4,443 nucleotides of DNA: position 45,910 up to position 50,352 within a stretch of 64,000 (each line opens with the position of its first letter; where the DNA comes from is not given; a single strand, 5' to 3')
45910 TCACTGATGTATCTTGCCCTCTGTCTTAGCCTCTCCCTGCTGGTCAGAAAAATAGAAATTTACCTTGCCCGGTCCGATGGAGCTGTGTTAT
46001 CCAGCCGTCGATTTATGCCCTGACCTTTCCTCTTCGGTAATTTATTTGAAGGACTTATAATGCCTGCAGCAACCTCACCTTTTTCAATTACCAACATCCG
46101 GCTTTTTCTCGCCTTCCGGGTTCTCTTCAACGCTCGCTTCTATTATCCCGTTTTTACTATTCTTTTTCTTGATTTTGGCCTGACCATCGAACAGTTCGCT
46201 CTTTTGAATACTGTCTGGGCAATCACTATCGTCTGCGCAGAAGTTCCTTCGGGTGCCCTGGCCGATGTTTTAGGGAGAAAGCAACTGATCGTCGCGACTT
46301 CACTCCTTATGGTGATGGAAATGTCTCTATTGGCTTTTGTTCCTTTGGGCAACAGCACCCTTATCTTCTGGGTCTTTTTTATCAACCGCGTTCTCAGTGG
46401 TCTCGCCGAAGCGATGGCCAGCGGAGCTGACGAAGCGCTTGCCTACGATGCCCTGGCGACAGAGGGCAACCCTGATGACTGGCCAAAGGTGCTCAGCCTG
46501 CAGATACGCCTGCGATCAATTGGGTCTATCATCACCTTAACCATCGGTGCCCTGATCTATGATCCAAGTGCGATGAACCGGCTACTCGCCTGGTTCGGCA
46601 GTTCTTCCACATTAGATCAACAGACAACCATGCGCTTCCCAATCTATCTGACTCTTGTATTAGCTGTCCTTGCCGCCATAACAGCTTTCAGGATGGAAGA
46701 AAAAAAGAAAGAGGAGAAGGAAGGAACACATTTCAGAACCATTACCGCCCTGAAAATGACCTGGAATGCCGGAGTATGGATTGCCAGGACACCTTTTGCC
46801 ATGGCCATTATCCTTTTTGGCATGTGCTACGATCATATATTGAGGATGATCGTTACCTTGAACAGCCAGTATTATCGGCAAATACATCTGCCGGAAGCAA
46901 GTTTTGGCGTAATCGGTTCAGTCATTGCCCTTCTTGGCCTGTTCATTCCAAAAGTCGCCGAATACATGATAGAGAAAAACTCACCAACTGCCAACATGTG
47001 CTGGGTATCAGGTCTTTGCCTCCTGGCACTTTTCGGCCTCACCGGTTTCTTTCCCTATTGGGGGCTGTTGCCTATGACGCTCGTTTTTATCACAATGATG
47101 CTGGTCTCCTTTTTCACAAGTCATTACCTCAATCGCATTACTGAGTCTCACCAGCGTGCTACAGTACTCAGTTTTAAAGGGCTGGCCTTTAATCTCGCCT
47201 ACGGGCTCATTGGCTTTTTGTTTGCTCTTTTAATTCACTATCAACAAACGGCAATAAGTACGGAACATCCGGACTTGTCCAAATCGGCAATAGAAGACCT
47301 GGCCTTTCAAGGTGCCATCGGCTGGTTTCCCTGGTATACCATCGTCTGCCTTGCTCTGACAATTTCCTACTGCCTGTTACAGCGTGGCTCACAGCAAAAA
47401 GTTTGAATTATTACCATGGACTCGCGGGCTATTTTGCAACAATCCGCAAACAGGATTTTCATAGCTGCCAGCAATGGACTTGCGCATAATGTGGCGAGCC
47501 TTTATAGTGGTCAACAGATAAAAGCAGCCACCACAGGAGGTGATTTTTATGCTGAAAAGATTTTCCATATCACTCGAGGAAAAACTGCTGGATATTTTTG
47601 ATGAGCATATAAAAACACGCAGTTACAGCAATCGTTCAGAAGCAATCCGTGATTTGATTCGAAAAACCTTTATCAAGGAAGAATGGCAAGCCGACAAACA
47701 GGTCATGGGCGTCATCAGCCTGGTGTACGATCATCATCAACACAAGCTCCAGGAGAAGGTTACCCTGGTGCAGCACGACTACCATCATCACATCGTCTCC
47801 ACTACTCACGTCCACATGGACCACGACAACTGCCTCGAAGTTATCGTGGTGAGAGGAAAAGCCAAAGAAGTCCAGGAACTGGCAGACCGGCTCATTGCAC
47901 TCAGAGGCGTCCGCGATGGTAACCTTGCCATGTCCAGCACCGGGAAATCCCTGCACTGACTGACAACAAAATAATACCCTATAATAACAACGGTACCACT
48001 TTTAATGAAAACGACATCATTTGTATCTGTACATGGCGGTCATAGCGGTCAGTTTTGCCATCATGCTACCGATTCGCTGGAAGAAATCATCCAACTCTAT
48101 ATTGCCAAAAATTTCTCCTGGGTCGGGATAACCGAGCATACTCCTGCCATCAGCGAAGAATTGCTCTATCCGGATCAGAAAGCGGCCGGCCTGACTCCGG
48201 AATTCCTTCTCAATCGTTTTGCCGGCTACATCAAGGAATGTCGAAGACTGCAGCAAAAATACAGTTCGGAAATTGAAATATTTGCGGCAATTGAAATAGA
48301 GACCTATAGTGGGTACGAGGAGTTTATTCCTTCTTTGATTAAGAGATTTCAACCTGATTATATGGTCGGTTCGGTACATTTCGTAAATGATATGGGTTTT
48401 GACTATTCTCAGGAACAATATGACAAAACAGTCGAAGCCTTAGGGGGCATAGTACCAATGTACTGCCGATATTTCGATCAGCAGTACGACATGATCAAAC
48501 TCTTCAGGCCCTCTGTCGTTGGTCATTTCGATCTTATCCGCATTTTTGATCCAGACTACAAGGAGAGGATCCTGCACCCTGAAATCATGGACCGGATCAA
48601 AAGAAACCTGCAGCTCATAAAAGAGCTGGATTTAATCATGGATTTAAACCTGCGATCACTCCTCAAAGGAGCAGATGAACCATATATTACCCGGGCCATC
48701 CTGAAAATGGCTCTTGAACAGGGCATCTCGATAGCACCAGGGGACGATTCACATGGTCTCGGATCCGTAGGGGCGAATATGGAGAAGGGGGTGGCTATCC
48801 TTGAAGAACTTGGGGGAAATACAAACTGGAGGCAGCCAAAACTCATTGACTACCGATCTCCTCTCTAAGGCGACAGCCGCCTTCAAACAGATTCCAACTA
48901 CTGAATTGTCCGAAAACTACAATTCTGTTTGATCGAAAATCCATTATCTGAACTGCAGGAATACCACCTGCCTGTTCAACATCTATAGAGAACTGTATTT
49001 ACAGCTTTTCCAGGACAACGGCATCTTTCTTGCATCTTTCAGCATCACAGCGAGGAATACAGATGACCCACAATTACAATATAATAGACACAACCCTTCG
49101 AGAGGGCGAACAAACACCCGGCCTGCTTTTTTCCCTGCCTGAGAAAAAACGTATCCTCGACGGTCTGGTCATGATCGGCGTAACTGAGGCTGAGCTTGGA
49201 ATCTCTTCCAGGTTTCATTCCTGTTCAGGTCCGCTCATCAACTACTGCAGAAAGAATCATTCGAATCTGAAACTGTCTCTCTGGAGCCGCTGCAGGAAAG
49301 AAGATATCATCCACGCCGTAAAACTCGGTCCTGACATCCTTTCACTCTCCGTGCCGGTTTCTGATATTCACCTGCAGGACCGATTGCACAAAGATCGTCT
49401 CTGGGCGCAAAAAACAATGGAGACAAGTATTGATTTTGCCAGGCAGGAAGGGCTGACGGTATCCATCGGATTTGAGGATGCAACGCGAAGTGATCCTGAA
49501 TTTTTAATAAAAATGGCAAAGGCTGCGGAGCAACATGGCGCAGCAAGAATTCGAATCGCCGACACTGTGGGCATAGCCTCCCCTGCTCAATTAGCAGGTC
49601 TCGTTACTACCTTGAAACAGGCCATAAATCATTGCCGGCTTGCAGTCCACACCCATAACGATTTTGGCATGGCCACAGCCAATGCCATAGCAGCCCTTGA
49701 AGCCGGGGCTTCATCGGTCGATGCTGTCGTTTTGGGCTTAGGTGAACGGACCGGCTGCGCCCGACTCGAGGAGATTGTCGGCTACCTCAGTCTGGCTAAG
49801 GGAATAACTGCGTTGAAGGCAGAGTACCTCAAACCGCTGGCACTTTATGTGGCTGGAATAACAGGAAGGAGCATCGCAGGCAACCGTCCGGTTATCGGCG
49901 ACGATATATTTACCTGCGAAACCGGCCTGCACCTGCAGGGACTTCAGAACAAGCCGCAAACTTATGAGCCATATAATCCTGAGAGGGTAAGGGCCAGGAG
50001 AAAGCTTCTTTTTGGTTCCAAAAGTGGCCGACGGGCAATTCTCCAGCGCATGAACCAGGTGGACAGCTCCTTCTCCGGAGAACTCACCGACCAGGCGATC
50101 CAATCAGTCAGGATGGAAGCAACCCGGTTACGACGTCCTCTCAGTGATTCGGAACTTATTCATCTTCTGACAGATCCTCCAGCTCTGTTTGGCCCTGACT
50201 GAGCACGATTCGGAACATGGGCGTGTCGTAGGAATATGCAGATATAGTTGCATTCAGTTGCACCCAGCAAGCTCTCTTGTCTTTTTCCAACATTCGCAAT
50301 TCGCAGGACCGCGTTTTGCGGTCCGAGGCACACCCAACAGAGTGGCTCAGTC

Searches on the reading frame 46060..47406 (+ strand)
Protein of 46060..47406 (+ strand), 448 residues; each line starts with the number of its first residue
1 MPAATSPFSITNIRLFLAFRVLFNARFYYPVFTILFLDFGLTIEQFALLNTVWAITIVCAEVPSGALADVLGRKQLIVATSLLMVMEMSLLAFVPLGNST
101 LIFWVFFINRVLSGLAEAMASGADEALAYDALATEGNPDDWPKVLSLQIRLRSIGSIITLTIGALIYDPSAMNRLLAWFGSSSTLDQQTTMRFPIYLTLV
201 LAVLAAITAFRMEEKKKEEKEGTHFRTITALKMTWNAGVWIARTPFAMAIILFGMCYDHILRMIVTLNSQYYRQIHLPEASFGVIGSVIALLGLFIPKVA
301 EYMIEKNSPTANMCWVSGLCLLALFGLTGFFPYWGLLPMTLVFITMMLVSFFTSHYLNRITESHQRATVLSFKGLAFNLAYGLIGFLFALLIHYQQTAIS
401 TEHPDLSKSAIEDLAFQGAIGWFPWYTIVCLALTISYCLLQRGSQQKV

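Call 82: search_protein_families(library=pfam, proteins=[window:46060-47406:+], max_evalue=0.0001)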
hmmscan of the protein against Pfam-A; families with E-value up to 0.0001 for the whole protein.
window:46060-47406:+ (448 aa): 1 family
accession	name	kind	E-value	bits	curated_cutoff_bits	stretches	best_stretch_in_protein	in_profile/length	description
PF07690.21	MFS_1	-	1.9e-20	73.5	33.4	1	16-383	3-345/347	Major Facilitator Superfamily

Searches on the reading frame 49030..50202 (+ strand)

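Call 82: search_protein_families(library=pfam, proteins=[window:49030-50202:+], max_evalue=0.0001)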
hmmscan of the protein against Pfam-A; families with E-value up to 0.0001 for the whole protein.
window:49030-50202:+ (390 aa): 2 families
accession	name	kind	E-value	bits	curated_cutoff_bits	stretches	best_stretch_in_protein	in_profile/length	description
PF00682.25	HMGL-like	-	1.3e-63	215.3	29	1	17-261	3-247/260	HMGL-like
PF22617.1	HCS_D2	-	3.1e-12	47.1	27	1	288-363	1-77/82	Homocitrate synthase post-HMGL domain-like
